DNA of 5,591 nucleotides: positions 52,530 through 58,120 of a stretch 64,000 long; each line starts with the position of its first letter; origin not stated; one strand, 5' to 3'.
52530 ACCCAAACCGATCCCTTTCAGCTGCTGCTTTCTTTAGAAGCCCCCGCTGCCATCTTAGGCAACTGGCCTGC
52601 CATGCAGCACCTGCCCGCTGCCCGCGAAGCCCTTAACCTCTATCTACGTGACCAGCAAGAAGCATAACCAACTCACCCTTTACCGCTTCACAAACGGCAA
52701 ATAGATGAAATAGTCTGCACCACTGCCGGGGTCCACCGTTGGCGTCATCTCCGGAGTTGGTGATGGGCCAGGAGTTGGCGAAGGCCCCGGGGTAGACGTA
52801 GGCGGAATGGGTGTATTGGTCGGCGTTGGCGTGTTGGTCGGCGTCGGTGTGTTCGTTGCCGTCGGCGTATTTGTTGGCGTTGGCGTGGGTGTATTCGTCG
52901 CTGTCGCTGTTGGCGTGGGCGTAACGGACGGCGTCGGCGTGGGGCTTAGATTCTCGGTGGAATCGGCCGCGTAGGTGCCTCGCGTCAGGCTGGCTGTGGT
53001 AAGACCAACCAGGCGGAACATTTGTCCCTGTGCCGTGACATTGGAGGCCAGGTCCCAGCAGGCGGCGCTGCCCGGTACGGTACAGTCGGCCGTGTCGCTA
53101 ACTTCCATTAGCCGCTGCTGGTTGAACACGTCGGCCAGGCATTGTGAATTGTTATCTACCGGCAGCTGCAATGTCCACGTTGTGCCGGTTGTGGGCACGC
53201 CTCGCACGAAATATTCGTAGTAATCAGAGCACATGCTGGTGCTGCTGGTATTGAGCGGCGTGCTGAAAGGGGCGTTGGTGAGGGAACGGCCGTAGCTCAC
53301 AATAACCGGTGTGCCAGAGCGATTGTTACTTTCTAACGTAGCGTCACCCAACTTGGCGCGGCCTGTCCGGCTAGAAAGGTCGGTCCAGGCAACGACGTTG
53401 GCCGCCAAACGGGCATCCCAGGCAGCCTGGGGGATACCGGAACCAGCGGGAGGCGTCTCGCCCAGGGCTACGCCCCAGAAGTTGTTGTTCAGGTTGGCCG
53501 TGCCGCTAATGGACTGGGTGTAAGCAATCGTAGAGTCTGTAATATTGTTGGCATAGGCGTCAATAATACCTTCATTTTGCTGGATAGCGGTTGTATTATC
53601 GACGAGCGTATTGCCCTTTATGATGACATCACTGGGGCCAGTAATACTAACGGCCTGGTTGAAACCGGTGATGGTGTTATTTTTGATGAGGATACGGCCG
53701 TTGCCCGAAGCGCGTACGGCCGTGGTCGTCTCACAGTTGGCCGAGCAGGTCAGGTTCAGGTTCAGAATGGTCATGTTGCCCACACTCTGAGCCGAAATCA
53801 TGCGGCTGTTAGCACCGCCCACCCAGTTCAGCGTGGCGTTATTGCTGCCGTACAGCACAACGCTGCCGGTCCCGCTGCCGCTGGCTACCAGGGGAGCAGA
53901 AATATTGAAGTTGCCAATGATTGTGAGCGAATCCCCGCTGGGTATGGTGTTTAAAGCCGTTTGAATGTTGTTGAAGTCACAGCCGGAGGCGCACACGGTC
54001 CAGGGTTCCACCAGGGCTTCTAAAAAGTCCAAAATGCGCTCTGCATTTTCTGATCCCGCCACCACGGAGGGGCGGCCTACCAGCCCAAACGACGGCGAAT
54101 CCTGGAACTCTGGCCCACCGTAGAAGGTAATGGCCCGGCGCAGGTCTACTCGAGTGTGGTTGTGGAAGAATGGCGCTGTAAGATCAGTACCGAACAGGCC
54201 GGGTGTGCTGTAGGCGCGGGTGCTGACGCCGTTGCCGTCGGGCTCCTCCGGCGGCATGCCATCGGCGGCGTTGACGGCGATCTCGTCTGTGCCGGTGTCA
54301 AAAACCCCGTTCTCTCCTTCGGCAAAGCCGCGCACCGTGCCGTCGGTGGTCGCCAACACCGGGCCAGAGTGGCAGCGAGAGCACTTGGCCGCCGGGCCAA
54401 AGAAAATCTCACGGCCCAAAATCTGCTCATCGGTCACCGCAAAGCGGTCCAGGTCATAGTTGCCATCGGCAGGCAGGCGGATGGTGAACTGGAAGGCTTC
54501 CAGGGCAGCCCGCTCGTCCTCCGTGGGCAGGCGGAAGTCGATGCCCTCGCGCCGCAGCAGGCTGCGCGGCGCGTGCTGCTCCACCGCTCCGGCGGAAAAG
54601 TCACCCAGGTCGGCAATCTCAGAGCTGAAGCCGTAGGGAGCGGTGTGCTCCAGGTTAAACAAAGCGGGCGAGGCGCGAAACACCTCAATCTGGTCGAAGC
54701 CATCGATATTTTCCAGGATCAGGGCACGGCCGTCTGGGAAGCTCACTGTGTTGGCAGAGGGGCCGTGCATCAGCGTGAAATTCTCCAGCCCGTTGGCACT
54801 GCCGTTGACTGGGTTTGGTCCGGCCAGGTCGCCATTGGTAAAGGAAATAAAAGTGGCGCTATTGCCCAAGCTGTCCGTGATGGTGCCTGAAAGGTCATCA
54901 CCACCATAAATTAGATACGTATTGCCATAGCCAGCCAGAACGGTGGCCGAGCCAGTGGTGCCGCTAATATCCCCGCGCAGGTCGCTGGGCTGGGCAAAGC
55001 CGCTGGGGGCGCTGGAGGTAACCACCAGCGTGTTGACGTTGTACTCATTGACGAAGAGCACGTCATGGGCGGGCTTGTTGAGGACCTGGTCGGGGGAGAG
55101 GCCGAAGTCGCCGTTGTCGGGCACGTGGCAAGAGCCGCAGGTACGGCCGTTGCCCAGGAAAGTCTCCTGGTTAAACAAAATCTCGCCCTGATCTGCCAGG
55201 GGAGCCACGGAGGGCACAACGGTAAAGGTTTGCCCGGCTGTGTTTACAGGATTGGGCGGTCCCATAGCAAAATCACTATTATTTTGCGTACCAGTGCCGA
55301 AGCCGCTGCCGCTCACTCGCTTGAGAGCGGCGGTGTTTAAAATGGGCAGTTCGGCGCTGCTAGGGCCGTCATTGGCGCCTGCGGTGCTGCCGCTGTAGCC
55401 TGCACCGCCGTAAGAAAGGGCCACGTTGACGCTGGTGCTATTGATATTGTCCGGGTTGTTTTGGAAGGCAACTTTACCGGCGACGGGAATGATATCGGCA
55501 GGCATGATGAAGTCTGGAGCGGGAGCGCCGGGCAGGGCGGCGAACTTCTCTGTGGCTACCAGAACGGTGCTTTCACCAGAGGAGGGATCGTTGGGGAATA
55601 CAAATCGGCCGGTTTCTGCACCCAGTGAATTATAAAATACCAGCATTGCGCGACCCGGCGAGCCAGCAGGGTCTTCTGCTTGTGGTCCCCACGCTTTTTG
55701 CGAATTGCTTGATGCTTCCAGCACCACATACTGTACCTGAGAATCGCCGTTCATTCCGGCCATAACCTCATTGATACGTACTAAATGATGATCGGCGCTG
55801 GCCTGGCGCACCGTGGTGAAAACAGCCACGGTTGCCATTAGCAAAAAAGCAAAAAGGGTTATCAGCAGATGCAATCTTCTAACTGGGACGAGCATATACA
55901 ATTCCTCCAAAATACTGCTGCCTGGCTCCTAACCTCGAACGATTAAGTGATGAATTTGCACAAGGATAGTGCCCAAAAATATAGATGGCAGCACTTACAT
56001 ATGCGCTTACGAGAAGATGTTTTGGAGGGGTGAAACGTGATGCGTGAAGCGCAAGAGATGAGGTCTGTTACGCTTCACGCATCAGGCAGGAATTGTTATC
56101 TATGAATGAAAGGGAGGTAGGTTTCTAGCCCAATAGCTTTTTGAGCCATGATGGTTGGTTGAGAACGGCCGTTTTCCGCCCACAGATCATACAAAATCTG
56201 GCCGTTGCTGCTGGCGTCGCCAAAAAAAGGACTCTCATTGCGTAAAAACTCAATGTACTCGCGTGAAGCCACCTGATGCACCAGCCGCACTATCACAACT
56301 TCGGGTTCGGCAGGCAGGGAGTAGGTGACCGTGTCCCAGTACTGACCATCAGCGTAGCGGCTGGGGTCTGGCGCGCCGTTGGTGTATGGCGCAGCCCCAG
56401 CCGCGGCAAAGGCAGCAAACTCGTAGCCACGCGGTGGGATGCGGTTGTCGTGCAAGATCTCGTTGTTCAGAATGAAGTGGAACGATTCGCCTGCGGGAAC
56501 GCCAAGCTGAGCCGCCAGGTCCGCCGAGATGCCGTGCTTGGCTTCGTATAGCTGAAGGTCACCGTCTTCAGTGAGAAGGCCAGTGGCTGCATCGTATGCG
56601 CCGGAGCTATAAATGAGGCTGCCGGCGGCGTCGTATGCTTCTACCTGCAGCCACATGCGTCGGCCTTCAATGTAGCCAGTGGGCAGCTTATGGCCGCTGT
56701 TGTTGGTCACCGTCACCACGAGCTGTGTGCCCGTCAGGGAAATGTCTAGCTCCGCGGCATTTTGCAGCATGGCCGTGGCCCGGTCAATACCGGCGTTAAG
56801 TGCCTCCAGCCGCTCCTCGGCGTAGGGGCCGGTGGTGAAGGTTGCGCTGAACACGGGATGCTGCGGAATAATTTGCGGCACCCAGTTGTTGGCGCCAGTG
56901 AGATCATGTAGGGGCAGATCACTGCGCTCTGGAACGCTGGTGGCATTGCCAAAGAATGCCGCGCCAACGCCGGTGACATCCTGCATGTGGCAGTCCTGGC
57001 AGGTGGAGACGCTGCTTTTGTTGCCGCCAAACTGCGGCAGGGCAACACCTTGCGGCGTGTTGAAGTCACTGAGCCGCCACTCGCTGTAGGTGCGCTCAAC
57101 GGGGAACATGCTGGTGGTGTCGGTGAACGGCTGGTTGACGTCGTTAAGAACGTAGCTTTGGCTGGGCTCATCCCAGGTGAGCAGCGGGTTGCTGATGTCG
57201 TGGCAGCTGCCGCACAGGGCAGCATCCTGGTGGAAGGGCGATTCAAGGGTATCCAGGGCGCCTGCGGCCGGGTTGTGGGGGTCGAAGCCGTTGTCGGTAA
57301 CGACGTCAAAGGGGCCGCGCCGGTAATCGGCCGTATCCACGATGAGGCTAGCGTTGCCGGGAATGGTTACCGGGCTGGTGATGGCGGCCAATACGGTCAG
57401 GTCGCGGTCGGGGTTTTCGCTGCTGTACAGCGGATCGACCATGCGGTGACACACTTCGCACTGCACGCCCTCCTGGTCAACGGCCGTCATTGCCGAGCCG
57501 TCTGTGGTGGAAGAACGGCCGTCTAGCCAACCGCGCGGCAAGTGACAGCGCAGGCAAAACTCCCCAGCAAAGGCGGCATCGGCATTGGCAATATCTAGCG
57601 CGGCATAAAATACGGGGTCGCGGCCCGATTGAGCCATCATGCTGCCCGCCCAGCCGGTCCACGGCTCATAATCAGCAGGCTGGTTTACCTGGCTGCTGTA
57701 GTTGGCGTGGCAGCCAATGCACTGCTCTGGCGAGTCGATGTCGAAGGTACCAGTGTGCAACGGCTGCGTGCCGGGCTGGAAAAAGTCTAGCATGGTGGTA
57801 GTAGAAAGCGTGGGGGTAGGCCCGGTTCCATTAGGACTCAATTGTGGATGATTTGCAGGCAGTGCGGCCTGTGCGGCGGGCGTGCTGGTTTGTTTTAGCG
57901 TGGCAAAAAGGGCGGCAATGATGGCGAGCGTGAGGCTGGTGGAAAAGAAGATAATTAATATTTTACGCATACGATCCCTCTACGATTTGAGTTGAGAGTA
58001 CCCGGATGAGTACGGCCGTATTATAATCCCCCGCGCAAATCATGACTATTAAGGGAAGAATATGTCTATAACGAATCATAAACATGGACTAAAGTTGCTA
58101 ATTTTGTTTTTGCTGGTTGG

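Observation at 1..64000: Highly iterated palindrome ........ saturates both chromosome and prophage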

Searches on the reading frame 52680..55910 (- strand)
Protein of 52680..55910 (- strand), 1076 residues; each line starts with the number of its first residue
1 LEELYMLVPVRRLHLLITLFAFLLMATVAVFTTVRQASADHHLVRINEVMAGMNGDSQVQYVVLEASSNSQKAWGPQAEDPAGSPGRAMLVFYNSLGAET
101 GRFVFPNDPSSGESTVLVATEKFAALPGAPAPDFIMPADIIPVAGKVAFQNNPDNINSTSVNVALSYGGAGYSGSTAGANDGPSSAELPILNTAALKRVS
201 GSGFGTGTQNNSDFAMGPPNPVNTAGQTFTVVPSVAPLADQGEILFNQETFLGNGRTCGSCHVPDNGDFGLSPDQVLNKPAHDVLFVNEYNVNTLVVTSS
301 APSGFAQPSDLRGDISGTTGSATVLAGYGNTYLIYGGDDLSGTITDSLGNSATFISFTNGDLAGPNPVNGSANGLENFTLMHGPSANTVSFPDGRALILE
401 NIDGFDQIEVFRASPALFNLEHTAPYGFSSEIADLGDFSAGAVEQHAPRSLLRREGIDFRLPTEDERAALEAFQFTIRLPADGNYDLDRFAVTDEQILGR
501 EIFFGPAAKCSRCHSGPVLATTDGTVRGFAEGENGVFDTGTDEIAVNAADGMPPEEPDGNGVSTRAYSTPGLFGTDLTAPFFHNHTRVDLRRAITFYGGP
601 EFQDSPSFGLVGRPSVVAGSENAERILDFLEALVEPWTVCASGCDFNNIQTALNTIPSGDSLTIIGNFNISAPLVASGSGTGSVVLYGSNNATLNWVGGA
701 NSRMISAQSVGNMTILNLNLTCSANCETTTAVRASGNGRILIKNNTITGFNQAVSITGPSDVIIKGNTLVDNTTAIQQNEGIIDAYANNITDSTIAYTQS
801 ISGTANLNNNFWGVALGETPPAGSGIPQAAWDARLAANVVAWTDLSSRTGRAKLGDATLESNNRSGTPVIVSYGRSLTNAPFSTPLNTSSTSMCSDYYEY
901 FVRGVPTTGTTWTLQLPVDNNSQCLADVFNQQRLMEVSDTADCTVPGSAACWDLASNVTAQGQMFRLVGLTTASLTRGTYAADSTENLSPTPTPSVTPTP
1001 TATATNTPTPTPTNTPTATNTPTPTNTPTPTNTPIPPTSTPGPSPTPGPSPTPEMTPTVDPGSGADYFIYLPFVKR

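Call 5: search_protein_families(library=ncbifam, proteins=[window:52680-55910:-])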
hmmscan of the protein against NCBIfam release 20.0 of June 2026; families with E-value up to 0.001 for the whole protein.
window:52680-55910:- (1076 aa): 2 families
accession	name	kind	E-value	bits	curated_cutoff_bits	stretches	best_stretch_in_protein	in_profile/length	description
TIGR03981.2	SAM_quin_mod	hypoth_equivalog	3.9e-07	29.3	340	0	490-597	261-358/411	His-Xaa-Ser system-associated MauG-like protein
TIGR04039.1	MXAN_0977_Heme2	hypoth_equivalog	1.3e-06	27.7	362.85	1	484-597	160-275/336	MbnH family di-heme enzyme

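Call 43: search_protein_families(library=pfam, proteins=[window:52680-55910:-], max_evalue=0.0001)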
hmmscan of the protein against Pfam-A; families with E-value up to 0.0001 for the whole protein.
window:52680-55910:- (1076 aa): 0 families

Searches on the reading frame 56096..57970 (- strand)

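Call 5: search_protein_families(library=ncbifam, proteins=[window:56096-57970:-])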
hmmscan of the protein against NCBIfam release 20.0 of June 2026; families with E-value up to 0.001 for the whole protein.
window:56096-57970:- (624 aa): 1 family
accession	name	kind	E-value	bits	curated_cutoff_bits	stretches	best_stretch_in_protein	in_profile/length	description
NF040886.1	cyt_C_like_Sec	equivalog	2.5e-08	33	250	0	415-457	297-339/423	multiheme c-type cytochrome (seleno)protein ExtKL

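Call 43: search_protein_families(library=pfam, proteins=[window:56096-57970:-], max_evalue=0.0001)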
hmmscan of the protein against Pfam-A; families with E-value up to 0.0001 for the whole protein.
window:56096-57970:- (624 aa): 2 families
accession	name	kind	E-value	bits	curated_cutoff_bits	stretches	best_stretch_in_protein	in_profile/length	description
PF22113.1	Mtrc-MtrF_II-IV_dom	-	6.7e-06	26.2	30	0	80-177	80-165/176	Outer membrane cytochrome MtrC/MtrF-like, domains II/IV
PF14537.11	Cytochrom_c3_2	-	3.2e-05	24.7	25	0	130-177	20-66/79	Cytochrome c3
